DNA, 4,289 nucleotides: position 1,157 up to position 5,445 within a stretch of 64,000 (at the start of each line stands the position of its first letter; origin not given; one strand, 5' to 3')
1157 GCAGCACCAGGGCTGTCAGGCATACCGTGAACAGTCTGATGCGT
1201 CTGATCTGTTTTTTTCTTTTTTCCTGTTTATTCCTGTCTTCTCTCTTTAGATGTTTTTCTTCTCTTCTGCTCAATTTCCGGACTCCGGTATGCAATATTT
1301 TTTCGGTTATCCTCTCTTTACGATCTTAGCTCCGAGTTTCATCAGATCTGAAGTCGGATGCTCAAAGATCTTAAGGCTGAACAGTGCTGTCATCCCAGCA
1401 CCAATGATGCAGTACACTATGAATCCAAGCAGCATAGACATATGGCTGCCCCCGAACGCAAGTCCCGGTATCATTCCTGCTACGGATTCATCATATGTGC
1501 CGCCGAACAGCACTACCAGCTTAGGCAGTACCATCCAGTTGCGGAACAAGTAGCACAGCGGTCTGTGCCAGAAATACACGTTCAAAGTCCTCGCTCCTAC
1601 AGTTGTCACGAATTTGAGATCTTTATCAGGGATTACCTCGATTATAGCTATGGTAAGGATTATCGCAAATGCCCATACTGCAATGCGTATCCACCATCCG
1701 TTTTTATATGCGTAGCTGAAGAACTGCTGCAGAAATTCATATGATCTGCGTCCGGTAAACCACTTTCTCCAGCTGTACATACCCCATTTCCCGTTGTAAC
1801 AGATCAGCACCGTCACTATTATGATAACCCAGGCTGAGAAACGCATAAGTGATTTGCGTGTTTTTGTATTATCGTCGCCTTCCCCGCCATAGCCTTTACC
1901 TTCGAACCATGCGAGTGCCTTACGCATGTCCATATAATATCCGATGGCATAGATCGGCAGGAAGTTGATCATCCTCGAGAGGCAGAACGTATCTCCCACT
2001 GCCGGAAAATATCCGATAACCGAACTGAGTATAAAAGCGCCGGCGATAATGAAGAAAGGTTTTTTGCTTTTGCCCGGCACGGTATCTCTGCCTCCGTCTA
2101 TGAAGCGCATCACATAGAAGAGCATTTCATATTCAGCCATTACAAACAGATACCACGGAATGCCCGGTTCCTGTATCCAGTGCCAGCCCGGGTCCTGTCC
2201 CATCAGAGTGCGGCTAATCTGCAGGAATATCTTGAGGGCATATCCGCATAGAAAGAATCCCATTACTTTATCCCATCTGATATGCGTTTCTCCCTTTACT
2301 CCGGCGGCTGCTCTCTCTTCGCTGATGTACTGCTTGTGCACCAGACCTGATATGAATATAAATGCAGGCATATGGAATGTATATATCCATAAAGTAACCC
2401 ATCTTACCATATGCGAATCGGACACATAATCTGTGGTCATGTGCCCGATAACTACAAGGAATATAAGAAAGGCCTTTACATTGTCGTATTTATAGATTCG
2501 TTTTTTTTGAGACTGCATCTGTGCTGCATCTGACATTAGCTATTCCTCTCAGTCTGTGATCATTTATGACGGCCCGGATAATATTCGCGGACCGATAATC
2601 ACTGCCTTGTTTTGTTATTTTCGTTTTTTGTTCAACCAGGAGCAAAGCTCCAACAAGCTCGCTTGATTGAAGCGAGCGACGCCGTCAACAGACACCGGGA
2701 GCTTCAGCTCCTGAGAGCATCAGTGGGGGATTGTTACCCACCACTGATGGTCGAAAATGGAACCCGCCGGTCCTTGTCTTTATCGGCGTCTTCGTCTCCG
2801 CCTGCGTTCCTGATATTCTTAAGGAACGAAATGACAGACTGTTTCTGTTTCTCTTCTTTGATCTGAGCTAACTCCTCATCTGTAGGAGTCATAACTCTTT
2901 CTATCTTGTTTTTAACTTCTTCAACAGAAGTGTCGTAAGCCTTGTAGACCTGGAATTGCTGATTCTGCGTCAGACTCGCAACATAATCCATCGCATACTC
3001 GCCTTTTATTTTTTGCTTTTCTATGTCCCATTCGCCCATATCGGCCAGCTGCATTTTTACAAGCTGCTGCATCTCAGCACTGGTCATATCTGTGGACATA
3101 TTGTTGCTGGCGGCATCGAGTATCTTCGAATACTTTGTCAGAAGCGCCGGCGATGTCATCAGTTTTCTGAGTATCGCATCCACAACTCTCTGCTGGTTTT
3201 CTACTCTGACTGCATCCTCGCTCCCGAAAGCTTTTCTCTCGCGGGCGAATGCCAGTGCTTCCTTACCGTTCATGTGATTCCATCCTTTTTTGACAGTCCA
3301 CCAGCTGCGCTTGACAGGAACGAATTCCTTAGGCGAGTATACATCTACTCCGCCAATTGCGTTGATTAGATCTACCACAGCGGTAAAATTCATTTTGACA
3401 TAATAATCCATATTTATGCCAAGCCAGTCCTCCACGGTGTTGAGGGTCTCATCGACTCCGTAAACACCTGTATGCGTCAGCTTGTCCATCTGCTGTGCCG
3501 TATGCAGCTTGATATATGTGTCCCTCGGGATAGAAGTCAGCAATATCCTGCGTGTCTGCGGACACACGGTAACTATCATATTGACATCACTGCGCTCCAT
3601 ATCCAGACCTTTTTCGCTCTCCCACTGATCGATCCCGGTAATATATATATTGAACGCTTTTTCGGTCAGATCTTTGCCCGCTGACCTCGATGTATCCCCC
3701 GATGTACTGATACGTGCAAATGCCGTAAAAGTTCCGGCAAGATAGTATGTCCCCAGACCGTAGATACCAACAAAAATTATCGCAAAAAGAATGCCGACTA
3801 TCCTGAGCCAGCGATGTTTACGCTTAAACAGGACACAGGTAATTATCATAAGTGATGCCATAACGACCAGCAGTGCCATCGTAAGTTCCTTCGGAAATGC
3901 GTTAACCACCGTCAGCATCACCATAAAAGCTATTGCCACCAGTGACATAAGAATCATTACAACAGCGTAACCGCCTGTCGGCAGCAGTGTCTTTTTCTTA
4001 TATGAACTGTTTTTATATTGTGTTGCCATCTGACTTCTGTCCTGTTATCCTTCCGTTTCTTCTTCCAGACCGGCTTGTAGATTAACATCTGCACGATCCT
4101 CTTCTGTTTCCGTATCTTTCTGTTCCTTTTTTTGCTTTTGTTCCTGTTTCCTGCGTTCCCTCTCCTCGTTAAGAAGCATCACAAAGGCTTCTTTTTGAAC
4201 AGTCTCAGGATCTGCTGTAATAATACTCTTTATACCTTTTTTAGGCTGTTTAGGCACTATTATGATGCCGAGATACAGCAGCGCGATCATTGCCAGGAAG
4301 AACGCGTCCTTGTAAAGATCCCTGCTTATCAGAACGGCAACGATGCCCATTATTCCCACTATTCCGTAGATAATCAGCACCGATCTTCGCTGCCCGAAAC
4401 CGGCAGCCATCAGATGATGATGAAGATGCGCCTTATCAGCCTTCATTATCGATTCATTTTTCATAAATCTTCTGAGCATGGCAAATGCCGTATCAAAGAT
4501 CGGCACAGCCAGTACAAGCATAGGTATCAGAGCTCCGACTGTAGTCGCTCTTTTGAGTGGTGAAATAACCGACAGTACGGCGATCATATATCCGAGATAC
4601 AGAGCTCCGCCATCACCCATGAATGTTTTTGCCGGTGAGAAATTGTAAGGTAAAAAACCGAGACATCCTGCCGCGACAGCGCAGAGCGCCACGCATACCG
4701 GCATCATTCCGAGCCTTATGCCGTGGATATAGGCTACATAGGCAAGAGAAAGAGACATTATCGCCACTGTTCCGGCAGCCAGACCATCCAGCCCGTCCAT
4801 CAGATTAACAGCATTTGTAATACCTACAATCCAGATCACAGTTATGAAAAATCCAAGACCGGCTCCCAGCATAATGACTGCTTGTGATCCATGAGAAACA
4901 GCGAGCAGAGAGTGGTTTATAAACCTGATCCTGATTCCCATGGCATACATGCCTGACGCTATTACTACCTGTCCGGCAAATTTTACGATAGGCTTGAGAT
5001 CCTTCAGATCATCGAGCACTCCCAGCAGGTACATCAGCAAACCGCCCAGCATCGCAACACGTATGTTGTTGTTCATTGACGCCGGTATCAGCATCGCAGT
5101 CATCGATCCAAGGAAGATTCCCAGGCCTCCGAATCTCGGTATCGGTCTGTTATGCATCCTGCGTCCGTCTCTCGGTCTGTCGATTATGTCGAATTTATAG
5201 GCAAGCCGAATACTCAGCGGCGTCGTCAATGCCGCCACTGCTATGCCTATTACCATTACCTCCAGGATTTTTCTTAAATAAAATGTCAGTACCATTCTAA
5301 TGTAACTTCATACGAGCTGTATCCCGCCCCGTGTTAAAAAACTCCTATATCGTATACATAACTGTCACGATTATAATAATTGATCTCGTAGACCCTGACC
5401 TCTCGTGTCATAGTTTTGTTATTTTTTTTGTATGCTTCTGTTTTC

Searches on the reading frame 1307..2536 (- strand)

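Call 51: search_protein_families(library=ncbifam, proteins=[window:1307-2536:-], max_evalue=0.00001)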
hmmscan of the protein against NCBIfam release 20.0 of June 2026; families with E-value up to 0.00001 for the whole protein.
window:1307-2536:- (409 aa): 1 family
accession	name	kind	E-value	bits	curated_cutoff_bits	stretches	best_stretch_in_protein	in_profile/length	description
NF042426.1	fucose_Ac_NolL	equivalog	4.6e-07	29.5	425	1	11-71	3-65/347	nodulation factor fucose acetyltransferase NolL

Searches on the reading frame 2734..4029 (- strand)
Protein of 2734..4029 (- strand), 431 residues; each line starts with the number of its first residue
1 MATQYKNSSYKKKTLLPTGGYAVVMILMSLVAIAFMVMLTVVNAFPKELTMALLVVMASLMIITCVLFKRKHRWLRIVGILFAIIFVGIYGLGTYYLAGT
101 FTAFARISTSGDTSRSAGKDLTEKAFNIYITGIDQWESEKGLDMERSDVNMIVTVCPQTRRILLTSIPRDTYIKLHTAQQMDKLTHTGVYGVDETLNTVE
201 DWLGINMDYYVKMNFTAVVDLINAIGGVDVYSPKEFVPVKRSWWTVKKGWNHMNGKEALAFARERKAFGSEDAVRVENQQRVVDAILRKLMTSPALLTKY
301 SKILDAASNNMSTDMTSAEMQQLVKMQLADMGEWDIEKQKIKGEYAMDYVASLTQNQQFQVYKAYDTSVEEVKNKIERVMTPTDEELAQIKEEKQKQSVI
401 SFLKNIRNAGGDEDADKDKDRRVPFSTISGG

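Call 34: search_protein_families(library=pfam, proteins=[window:2734-4029:-], max_evalue=1)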
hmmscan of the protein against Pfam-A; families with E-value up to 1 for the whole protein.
window:2734-4029:- (431 aa): 5 families
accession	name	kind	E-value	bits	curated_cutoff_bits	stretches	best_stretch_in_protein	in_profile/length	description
PF03816.19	LytR_cpsA_psr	-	1.5e-39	136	24.6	1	146-290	1-148/150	LytR_cpsA_psr family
PF20369.3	DUF6664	-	0.016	16.3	27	0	339-408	11-77/105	Family of unknown function (DUF6664)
PF25448.1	DUF7897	-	0.04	12.7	27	1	302-417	135-244/595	Domain of unknown function (DUF7897)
PF24661.1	DUF7649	-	0.078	13.5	27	1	3-42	41-80/85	Domain of unknown function (DUF7649)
PF03477.21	ATP-cone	-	0.15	13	25.8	1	279-337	15-76/88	ATP cone domain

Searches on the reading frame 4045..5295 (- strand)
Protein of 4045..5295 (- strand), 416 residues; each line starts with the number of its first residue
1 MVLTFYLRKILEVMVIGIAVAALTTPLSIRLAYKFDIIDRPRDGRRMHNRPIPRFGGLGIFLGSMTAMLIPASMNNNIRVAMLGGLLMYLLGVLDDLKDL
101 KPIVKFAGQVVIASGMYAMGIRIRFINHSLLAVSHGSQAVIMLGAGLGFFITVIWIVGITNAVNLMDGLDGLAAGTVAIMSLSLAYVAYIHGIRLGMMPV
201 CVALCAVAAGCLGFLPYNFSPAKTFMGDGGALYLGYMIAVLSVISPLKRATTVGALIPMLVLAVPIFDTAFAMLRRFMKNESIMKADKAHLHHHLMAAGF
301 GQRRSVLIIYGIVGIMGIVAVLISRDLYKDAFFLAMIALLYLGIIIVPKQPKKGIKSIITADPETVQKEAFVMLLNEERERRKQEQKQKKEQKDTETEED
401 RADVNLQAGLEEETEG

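Call 34: search_protein_families(library=pfam, proteins=[window:4045-5295:-], max_evalue=1)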
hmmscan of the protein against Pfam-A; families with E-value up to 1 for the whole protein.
window:4045-5295:- (416 aa): 3 families
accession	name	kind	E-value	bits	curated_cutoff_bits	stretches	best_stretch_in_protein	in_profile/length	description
PF00953.26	Glycos_transf_4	-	2.8e-37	128.6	27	1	80-244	3-158/160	Glycosyl transferase family 4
PF08229.16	SHR3_chaperone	-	0.023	14.1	25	1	286-369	42-125/188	ER membrane protein SH3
PF14143.11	YrhC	-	0.11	13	27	0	334-359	18-43/72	YrhC-like protein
